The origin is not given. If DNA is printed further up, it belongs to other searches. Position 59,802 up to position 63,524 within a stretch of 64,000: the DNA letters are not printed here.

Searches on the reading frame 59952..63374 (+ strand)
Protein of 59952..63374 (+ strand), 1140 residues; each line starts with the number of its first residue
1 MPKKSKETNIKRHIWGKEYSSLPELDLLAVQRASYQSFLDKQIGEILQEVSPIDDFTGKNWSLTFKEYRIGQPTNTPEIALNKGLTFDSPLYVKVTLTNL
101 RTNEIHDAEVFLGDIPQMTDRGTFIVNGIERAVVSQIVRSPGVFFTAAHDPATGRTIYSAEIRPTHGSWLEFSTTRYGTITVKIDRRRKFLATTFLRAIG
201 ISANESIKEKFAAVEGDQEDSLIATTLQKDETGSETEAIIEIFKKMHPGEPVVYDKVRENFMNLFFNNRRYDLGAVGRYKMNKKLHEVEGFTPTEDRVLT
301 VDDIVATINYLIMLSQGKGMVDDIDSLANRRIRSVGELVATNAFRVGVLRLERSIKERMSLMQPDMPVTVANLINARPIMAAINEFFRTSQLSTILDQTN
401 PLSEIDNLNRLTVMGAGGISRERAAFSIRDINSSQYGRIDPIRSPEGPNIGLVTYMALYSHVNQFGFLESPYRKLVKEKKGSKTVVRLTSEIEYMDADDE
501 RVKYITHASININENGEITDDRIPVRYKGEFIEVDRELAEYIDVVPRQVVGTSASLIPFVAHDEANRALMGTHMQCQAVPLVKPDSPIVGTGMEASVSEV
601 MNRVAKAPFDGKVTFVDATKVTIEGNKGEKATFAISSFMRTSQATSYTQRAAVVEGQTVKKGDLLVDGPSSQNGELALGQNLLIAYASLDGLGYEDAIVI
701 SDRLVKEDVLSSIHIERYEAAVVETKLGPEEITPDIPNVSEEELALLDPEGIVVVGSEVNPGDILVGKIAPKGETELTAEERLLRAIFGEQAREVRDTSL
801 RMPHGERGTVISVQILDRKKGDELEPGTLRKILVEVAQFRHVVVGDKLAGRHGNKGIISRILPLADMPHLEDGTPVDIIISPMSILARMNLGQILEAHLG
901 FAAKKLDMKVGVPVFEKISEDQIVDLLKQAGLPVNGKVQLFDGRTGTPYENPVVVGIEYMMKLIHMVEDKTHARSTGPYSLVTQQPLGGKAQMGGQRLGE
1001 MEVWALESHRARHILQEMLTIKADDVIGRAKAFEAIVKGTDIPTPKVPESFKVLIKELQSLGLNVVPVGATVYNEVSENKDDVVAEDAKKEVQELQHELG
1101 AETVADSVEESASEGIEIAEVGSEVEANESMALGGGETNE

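Call 8: search_protein_families(library=pfam, proteins=[window:59952-63374:+], max_evalue=0.001)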
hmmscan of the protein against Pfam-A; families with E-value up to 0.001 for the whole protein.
window:59952-63374:+ (1140 aa): 6 families
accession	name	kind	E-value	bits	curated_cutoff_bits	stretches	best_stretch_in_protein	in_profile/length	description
PF00562.33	RNA_pol_Rpb2_6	-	6.1e-112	374.9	23.4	1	609-992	4-373/373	RNA polymerase Rpb2, domain 6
PF04561.19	RNA_pol_Rpb2_2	-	4.7e-27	95.3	21.7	1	139-333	1-190/190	RNA polymerase Rpb2, domain 2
PF04560.25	RNA_pol_Rpb2_7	-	3.5e-22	79.1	32.1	1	994-1065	1-82/87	RNA polymerase Rpb2, domain 7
PF04565.21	RNA_pol_Rpb2_3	-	8.7e-20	71.1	21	1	395-462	2-68/68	RNA polymerase Rpb2, domain 3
PF04563.20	RNA_pol_Rpb2_1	-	3.7e-16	59.7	28.2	1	28-380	3-202/203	RNA polymerase beta subunit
PF10385.14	RNA_pol_Rpb2_45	-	9e-16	58.1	28.2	1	472-544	1-65/66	RNA polymerase beta subunit external 1 domain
